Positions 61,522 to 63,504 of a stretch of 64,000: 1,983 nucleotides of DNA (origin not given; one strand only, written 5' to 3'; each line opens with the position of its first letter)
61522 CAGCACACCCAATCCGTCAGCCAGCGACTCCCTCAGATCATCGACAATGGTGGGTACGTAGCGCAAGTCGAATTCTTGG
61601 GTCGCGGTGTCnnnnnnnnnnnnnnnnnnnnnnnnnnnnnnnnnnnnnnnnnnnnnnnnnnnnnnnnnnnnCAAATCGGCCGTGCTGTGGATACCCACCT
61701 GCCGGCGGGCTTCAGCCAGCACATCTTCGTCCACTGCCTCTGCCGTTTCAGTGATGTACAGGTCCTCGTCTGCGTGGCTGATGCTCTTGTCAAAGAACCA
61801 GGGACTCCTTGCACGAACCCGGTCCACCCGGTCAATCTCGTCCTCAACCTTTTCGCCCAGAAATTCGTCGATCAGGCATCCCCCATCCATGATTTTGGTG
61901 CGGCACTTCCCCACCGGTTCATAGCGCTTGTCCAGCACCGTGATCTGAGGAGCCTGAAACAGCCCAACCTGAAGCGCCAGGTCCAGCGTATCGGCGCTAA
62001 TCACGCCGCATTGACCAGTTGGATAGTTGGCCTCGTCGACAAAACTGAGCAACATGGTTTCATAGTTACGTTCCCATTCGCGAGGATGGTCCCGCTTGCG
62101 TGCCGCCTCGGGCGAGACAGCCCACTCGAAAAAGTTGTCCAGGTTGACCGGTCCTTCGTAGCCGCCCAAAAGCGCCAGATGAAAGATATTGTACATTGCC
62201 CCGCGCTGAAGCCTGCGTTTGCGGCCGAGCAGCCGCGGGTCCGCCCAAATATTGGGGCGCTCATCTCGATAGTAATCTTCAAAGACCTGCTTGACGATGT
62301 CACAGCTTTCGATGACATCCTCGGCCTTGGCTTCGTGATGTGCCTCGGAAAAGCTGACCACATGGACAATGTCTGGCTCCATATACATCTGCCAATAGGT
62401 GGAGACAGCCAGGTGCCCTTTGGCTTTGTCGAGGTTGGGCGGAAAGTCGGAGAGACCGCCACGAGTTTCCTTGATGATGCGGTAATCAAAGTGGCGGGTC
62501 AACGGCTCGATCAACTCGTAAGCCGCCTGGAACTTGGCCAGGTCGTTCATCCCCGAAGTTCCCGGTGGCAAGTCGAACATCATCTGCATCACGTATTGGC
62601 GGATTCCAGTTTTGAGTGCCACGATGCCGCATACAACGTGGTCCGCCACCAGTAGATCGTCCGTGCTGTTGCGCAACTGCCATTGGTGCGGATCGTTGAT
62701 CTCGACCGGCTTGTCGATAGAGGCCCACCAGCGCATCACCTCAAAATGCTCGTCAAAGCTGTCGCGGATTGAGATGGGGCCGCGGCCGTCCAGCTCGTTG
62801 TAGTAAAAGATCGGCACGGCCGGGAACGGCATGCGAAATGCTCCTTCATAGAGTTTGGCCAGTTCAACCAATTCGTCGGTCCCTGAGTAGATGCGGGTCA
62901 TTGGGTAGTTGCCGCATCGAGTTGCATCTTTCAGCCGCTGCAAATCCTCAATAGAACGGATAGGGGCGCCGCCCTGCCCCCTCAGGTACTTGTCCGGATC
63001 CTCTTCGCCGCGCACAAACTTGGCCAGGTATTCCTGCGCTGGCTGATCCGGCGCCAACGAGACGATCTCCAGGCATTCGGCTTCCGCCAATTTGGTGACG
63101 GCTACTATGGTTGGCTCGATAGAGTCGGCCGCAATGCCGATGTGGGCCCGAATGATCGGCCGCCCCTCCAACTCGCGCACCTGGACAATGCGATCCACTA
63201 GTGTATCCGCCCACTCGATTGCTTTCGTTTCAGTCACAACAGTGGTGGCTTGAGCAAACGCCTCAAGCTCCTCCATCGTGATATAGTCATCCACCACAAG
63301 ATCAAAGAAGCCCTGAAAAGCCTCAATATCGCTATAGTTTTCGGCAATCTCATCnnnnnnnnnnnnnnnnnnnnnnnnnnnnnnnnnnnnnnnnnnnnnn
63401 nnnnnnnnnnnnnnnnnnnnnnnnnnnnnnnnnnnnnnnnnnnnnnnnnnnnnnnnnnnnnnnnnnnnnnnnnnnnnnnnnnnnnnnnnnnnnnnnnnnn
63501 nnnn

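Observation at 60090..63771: Single-polypeptide fusion of GlmS-like, GlmE-like and GlmL-like modules (B12-dependent mutase plus its accessory ASKHA protein)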

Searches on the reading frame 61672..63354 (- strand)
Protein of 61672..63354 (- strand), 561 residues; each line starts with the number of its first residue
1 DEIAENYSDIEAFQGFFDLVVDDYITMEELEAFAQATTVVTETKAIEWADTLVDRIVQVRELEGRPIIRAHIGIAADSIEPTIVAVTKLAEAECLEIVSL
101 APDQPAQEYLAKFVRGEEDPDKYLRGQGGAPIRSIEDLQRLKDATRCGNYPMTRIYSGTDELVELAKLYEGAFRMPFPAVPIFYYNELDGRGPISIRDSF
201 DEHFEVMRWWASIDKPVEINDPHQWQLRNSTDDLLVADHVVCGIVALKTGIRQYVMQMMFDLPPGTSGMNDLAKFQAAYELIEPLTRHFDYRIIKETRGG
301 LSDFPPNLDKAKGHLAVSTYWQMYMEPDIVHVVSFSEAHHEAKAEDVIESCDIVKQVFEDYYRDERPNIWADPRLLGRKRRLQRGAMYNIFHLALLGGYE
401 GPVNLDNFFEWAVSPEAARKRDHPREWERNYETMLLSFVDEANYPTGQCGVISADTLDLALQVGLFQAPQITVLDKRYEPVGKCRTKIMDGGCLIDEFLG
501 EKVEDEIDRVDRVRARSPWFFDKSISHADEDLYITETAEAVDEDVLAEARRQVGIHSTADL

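Call 20: search_protein_representatives(protein=window:61672-63354:-)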
Query: 561 residues. Proteins with E-value up to 0.001 (for the whole library): 307; up to 1e-10: 204; up to 1e-30: 76. The best 150 are listed.
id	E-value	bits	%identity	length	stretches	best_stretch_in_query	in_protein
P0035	0.0e+00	1086.0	83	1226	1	1-557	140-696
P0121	6.5e-156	536.6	51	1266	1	2-513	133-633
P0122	9.0e-152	522.9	48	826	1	2-557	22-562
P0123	4.4e-125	434.8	85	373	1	1-228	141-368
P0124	6.6e-82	292.3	41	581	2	49-364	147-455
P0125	5.3e-78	279.4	42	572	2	54-391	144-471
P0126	6.6e-75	269.2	45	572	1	65-388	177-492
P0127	2.9e-72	260.4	44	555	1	53-398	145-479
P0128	1.4e-68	248.3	40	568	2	65-382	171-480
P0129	1.7e-68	248.0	39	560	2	43-387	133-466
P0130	2.3e-68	247.6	42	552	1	14-383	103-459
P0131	4.4e-68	246.6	39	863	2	49-386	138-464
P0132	3.8e-67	243.5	39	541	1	8-380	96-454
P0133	2.9e-62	227.4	39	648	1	65-379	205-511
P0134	1.8e-61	224.8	36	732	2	9-387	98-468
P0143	9.8e-57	209.2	37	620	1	52-396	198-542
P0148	4.7e-52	193.7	37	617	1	61-365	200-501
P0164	3.1e-40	154.7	28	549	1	38-383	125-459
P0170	1.8e-36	142.3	35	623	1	50-373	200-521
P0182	8.6e-33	130.1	34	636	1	49-364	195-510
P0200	1.1e-29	119.8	31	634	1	49-367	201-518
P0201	1.8e-29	119.2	34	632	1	56-415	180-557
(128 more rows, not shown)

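Call 21: search_protein_families(library=pfam, proteins=[P0121, P0122, P0124, P0126, P0131, P0133, P0134, P0143, P0164, P0201], max_evalue=0.01)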
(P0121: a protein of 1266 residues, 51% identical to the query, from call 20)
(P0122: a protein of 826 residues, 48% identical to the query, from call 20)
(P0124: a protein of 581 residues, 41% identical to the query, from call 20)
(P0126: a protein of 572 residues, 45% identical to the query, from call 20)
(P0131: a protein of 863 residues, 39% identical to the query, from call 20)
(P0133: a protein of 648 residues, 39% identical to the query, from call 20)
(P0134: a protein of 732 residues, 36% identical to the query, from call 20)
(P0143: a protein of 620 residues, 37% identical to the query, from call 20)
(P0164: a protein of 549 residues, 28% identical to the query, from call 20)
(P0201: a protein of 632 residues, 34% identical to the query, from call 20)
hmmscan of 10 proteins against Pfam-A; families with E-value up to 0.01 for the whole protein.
P0121 (1266 aa): 3 families
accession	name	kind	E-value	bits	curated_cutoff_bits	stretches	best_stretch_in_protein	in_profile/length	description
PF13941.12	MutL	-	2.4e-82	277.5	27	2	679-1009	1-299/450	MutL protein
PF05378.19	Hydant_A_N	-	0.00032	20.9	25.2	0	682-735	4-57/176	Hydantoinase/oxoprolinase N-terminal region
PF02310.24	B12-binding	-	0.0034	17.6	32.1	0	5-104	2-91/121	B12 binding domain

P0122 (826 aa): 1 family
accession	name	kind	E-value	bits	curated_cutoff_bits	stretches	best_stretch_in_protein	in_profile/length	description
PF13941.12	MutL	-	1.7e-55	189.1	27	1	568-810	1-218/450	MutL protein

P0124 (581 aa): 2 families
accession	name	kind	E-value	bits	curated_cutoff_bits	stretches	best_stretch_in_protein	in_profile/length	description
PF02310.24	B12-binding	-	0.00021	21.6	32.1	1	16-78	2-64/121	B12 binding domain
PF06368.17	Met_asp_mut_E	-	0.0011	18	26.6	1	322-526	183-377/441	Methylaspartate mutase E chain (MutE)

P0126 (572 aa): 1 family
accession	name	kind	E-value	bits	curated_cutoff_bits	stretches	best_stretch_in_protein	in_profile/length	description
PF02310.24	B12-binding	-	0.00011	22.5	32.1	1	16-127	3-113/121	B12 binding domain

P0131 (863 aa): 4 families
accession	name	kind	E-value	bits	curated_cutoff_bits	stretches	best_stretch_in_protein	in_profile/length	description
PF02955.21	GSH-S_ATP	-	1.1e-15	57.9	23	1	705-839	33-170/175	Prokaryotic glutathione synthetase, ATP-grasp domain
PF08443.16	RimK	-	6.4e-09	36.1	21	1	739-851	70-184/188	RimK-like ATP-grasp domain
PF06368.17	Met_asp_mut_E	-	1.5e-06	27.5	26.6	1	153-517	21-383/441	Methylaspartate mutase E chain (MutE)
PF02310.24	B12-binding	-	1.8e-06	28.2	32.1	1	6-103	2-97/121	B12 binding domain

P0133 (648 aa): 1 family
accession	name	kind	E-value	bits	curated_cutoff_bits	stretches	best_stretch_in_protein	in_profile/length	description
PF02310.24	B12-binding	-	1.1e-06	28.9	32.1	1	45-135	2-89/121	B12 binding domain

P0134 (732 aa): 2 families
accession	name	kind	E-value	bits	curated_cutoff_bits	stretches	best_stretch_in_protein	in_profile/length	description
PF02310.24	B12-binding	-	7.4e-07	29.5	32.1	1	2-67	2-67/121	B12 binding domain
PF08291.16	Peptidase_M15_3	-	0.00052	20.6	23.2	1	603-679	27-102/108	Peptidase M15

P0143 (620 aa): 1 family
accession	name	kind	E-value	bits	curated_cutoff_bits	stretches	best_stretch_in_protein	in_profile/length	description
PF02310.24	B12-binding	-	0.0015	18.8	32.1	1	17-78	4-65/121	B12 binding domain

P0164 (549 aa): 0 families

P0201 (632 aa): 0 families
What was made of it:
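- On Glutamate mutase (GlmS + GlmE, EC 5.4.99.1): Only distant relatives P0131 and P0124 touch the model (27.5 and 18 bits, call 21).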

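Call 22: search_protein_families(library=ncbifam, proteins=[P0121, P0122, P0124, P0126, P0131, P0133, P0134, P0143, P0164, P0201], max_evalue=0.01)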
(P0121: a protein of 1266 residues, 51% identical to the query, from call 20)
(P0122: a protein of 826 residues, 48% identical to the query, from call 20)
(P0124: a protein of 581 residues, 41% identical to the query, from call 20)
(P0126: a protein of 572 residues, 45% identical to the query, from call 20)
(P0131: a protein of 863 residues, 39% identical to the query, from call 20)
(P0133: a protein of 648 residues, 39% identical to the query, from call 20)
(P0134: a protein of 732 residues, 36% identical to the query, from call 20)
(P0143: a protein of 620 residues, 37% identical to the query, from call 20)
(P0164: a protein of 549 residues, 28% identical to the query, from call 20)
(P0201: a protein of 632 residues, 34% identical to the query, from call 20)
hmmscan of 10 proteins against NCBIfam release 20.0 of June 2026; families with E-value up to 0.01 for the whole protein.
P0121 (1266 aa): 3 families
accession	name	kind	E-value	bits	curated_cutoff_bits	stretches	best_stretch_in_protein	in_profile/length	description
NF040745.1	accessory_GlmL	equivalog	8.5e-84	282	475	2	679-1023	1-316/459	methylaspartate mutase accessory protein GlmL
TIGR01319.1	glmL_fam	subfamily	4e-55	187.5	204.05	2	683-1006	2-295/456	GlmL family protein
NF040744.1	ornith_Or-4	equivalog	6.6e-50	170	600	1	678-1009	2-301/448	GlmL-related ornithine degradation protein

P0122 (826 aa): 3 families
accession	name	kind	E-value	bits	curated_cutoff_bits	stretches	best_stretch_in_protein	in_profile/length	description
NF040745.1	accessory_GlmL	equivalog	1.4e-52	179.1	475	1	568-809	1-218/459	methylaspartate mutase accessory protein GlmL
TIGR01319.1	glmL_fam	subfamily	1.3e-38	133.1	204.05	1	571-807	1-216/456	GlmL family protein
NF040744.1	ornith_Or-4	equivalog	1.7e-35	122.5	600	1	568-809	3-225/448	GlmL-related ornithine degradation protein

P0124 (581 aa): 0 families

P0126 (572 aa): 2 families
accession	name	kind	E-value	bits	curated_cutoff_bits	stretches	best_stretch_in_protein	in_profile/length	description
NF047996.1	corrin_MtgC_2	exception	4.1e-05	23.2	370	1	14-115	91-189/212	glycine betaine-specific corrinoid protein MtgC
NF041607.1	dimeth_corrin_MtbC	equivalog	0.00012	21.7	350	1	11-115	80-182/203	dimethylamine corrinoid protein MtbC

P0131 (863 aa): 10 families
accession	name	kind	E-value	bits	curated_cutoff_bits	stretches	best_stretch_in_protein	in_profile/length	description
NF003573.0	PRK05246.1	equivalog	1.3e-20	73.4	272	1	580-854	35-308/316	glutathione synthase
NF009110.0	PRK12458.1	subfamily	7.7e-19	67.9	408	1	619-856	78-328/349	glutathione synthetase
TIGR01380.1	glut_syn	equivalog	2e-17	63.2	299.05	1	705-853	154-306/312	glutathione synthase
NF040720.1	MptN_Meth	equivalog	9.9e-15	54.4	350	1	686-855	119-290/291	tetrahydromethanopterin:alpha-L-glutamate ligase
TIGR00768.1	rimK_fam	subfamily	6.6e-13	48.6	143.4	1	661-852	81-273/276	RimK family alpha-L-glutamate ligase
TIGR04443.1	F420_CofF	equivalog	7.1e-06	25.3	300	1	651-854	76-281/283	coenzyme gamma-F420-2:alpha-L-glutamate ligase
NF007764.0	PRK10446.1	equivalog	4.9e-05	22.7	331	1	741-853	171-284/300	30S ribosomal protein S6--L-glutamate ligase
NF033816.1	Cj0069_fam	subfamily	0.004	16.3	150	0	728-782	186-241/334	Cj0069 family protein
TIGR04356.1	grasp_GAK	hypoth_equivalog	0.0048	16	300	1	737-821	165-247/287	GAK system ATP-grasp enzyme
NF047996.1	corrin_MtgC_2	exception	0.0058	16.1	370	0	3-101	88-186/212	glycine betaine-specific corrinoid protein MtgC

P0133 (648 aa): 0 families

P0134 (732 aa): 0 families

P0143 (620 aa): 1 family
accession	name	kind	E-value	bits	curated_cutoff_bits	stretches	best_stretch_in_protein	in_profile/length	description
NF005130.0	PRK06569.1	equivalog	0.0091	16.1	174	0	147-192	30-74/157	F0F1 ATP synthase subunit B'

P0164 (549 aa): 0 families

P0201 (632 aa): 0 families

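Call 56: list_cluster_members(proteins=[P0121, P0124, P0126, P0131, P0133, P0143, P0148, P0170, P0182, P0200])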
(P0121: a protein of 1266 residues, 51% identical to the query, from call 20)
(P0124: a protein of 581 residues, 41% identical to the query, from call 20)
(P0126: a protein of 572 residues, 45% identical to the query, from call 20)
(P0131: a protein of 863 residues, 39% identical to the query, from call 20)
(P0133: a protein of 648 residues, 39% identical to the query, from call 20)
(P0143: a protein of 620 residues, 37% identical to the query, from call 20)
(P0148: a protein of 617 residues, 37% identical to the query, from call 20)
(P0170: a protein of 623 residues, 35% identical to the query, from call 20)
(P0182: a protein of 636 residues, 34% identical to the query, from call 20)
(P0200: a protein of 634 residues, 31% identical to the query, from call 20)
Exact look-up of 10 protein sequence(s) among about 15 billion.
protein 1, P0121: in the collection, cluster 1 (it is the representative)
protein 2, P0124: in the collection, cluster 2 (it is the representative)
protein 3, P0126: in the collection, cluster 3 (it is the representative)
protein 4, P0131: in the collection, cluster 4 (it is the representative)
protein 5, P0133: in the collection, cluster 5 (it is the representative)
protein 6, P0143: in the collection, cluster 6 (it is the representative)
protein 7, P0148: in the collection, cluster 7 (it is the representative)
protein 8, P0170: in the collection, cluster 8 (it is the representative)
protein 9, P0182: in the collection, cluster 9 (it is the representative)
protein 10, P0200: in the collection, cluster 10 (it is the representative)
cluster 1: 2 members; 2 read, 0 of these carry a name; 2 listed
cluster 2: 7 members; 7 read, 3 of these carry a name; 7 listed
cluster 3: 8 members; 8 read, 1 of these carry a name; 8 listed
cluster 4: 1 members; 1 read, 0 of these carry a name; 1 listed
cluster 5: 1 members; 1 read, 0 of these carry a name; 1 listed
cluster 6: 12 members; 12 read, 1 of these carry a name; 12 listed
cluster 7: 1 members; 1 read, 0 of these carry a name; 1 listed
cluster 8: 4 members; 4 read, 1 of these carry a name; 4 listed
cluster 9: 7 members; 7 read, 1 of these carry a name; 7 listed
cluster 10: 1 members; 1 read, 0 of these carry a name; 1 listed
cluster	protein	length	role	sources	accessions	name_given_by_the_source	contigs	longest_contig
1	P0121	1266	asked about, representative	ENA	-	-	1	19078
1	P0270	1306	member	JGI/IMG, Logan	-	-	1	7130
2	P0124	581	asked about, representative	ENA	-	-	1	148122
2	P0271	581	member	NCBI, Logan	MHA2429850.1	MAG: methionine synthase [Promethearchaeota archaeon]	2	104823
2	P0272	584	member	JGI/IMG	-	hypothetical protein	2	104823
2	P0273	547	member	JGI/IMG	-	hypothetical protein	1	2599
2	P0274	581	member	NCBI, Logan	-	-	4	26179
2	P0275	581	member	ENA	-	-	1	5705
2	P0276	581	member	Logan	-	-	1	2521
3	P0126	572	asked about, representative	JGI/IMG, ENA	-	-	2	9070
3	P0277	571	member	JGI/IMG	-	hypothetical protein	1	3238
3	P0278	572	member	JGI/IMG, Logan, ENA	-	-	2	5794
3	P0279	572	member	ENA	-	-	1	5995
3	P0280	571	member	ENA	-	-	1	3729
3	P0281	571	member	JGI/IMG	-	-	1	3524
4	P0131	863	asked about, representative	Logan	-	-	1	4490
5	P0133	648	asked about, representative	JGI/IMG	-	-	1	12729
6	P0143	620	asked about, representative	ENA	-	-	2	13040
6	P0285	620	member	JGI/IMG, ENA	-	-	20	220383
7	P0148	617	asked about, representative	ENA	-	-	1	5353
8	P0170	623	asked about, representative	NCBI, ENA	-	-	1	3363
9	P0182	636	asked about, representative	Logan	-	-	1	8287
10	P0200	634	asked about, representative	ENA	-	-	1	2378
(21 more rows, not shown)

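Call 85: find_encoding_contigs(protein=P0124, flank=8000, max_places=2)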
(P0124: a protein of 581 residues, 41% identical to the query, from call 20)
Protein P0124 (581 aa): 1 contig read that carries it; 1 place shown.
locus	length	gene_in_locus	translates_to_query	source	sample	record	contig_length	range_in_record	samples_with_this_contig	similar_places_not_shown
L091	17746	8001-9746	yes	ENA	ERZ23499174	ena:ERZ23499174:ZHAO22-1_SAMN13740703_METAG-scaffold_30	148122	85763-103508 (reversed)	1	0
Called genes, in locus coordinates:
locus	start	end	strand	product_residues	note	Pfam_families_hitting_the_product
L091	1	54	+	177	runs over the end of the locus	PF03692:CxxCxxCC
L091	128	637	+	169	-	PF13404:HTH_AsnC-type, PF13412:HTH_24, PF01037:AsnC_trans_reg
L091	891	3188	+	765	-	PF13439:Glyco_transf_4, PF00534:Glycos_transf_1, PF13692:Glyco_trans_1_4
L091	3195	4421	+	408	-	PF00534:Glycos_transf_1 (weak), PF13692:Glyco_trans_1_4 (weak)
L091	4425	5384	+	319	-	PF04041:Glyco_hydro_130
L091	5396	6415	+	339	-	PF13439:Glyco_transf_4 (weak), PF00534:Glycos_transf_1, PF13692:Glyco_trans_1_4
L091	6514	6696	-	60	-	-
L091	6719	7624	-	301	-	PF00733:Asn_synthase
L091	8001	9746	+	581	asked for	-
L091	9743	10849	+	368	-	PF01210:NAD_Gly3P_dh_N, PF02558:ApbA, PF03446:NAD_binding_2 (weak), PF03807:F420_oxidored (weak), PF02317:Octopine_DH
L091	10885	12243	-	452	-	PF06050:HGD-D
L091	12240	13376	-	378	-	PF06050:HGD-D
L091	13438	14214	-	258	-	PF01869:BcrAD_BadFG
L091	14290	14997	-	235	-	PF01988:VIT1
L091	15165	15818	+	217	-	PF01865:PhoU_div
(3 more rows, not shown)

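Call 86: find_encoding_contigs(protein=P0285, flank=8000, max_places=2)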
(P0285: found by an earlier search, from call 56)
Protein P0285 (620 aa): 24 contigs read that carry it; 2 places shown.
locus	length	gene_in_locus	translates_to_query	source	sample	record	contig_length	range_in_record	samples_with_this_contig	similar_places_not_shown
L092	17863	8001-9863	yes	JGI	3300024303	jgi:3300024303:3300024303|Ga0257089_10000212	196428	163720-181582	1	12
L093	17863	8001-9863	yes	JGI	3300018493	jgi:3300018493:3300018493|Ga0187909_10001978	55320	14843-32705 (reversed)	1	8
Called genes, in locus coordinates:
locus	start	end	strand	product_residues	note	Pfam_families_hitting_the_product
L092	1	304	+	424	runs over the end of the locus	-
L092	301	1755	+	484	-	PF01943:Polysacc_synt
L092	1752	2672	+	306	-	PF00535:Glycos_transf_2, PF10111:Glyco_tranf_2_2 (weak), PF13641:Glyco_tranf_2_3 (weak)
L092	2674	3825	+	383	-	PF13439:Glyco_transf_4, PF00534:Glycos_transf_1, PF13692:Glyco_trans_1_4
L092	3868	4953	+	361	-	PF14307:Glyco_tran_WbsX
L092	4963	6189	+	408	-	PF13439:Glyco_transf_4 (weak), PF00534:Glycos_transf_1, PF13692:Glyco_trans_1_4 (weak)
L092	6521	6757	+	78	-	-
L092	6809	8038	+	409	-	PF21360:PylC-like_N (faint), PF02655:ATP-grasp_3, PF01071:GARS_A, PF02222:ATP-grasp (weak), PF02786:CPSase_L_D2 (weak), PF07478:Dala_Dala_lig_C, PF13535:ATP-grasp_4, PF18603:LAL_C2 (weak)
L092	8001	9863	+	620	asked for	-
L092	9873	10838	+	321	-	PF14397:ATPgrasp_ST, PF14398:ATPgrasp_YheCD (faint)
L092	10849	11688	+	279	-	PF00248:Aldo_ket_red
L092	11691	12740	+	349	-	PF09587:PGA_cap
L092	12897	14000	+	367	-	PF02317:Octopine_DH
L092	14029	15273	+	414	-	PF01041:DegT_DnrJ_EryC1, PF00155:Aminotran_1_2 (weak), PF01041:DegT_DnrJ_EryC1 (weak)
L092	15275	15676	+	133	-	PF19480:DUF6016, PF07883:Cupin_2 (weak)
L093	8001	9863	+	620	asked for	-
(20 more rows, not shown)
